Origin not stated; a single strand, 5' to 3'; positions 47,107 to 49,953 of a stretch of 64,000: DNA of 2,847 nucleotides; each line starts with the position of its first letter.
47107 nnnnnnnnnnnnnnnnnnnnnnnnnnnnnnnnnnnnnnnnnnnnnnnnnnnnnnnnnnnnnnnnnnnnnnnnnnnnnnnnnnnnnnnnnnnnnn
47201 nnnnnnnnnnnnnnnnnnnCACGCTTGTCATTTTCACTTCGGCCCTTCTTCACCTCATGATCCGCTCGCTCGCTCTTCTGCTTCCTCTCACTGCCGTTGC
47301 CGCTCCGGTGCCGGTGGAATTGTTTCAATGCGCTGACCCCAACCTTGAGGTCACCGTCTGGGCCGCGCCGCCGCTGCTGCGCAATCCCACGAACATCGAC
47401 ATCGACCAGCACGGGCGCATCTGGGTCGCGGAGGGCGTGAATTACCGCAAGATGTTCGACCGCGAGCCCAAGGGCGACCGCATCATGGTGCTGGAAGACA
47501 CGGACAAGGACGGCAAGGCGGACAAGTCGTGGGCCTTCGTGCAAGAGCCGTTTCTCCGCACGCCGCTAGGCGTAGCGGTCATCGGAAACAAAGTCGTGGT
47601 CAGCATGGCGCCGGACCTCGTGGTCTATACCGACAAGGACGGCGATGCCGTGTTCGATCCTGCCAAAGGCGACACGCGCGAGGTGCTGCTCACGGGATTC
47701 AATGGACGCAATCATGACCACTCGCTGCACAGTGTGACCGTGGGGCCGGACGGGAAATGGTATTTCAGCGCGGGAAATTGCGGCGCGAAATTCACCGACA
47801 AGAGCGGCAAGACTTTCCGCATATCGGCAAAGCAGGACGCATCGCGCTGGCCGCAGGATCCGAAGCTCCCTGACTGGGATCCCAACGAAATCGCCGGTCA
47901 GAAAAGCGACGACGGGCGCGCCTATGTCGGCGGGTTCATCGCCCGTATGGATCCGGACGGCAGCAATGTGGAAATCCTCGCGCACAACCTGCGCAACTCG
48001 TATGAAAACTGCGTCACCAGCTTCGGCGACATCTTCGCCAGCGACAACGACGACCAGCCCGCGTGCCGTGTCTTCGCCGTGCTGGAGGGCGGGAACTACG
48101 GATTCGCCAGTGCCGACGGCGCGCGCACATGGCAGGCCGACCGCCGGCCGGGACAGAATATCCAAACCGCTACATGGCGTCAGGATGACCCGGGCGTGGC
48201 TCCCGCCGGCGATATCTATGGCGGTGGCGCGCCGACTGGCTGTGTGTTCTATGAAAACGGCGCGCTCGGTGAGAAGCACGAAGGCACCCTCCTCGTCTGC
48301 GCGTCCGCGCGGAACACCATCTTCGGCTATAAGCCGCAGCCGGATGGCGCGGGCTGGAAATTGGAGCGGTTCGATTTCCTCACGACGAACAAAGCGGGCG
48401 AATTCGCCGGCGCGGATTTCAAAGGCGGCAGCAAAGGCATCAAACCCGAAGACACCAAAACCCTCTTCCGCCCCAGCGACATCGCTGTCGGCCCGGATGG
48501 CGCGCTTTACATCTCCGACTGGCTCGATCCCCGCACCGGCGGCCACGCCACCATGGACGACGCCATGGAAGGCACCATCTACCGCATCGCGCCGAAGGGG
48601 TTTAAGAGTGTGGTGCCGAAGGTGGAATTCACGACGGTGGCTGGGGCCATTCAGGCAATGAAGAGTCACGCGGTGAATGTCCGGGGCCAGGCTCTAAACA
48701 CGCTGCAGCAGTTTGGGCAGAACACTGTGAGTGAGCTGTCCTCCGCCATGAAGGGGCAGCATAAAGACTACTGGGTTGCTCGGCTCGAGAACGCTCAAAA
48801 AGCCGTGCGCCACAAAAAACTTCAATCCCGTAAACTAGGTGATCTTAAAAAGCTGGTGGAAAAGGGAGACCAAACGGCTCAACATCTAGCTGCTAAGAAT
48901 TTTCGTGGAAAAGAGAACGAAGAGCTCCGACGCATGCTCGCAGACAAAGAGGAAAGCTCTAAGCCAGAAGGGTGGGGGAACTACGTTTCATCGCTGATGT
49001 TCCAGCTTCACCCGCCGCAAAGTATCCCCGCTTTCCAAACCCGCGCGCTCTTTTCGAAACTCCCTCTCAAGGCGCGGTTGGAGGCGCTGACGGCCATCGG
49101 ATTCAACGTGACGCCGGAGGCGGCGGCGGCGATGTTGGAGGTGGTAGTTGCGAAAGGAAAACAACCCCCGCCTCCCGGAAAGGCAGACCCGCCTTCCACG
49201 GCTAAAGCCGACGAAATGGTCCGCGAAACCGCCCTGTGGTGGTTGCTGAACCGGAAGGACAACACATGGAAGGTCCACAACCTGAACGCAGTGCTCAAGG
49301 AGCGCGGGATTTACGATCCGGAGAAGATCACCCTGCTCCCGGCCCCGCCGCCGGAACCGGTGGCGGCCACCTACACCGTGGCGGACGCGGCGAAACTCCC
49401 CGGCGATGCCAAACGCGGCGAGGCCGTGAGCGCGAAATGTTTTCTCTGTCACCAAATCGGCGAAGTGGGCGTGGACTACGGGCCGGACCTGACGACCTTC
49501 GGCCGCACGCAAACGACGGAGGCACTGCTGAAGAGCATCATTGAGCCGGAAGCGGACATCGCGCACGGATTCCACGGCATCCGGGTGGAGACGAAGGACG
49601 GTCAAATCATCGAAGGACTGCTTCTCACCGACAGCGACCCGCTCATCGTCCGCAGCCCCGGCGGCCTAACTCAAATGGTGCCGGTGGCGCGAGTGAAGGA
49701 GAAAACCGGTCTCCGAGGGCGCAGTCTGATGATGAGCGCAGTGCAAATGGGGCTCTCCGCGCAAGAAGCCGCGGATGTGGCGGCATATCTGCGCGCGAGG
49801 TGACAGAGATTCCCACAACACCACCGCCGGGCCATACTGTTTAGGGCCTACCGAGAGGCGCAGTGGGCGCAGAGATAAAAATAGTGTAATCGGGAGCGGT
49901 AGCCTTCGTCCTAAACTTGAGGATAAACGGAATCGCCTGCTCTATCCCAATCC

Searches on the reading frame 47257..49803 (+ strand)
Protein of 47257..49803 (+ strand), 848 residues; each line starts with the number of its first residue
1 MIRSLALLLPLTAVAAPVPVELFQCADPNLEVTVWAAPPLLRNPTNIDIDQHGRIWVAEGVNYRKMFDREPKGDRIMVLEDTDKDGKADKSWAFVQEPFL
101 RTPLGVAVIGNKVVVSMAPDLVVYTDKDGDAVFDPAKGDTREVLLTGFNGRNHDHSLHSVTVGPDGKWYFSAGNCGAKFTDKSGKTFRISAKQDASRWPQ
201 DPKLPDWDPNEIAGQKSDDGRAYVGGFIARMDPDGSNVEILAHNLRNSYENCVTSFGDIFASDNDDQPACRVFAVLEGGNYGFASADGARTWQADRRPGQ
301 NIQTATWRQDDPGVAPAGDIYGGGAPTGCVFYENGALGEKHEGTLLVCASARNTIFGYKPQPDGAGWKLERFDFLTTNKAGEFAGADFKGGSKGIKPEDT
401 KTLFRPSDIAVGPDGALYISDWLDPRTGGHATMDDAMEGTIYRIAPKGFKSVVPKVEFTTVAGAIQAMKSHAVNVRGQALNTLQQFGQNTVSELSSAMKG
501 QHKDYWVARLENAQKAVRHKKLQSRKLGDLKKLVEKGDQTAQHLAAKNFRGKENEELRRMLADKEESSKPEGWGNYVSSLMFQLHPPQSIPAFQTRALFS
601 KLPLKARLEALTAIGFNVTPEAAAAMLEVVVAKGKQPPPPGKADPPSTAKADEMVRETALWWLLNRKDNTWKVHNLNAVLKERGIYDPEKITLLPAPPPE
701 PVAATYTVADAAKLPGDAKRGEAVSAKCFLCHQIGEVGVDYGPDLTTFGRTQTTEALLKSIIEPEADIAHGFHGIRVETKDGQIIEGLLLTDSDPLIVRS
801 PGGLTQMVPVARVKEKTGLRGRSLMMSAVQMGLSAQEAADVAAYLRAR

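Call 73: search_protein_families(library=pfam, proteins=[window:47257-49803:+], max_evalue=0.001)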
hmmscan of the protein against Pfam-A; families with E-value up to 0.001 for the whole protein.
window:47257-49803:+ (848 aa): 5 families
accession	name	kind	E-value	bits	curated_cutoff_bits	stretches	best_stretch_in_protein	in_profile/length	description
PF23500.1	DUF7133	-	1.1e-45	157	27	2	27-193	12-172/385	Domain of unknown function (DUF7133)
PF00034.26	Cytochrom_C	-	2.4e-06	29.2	21.3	0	719-774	2-61/90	Cytochrome c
PF08450.18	SGL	-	4.4e-06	26.9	26.3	0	360-450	40-124/246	SMP-30/Gluconolactonase/LRE-like region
PF01436.27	NHL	-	0.00024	21.4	20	0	405-421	3-19/28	NHL repeat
PF25021.1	TEN_NHL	-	0.00026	20.5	27.1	0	400-422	27-49/357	Teneurin NHL domain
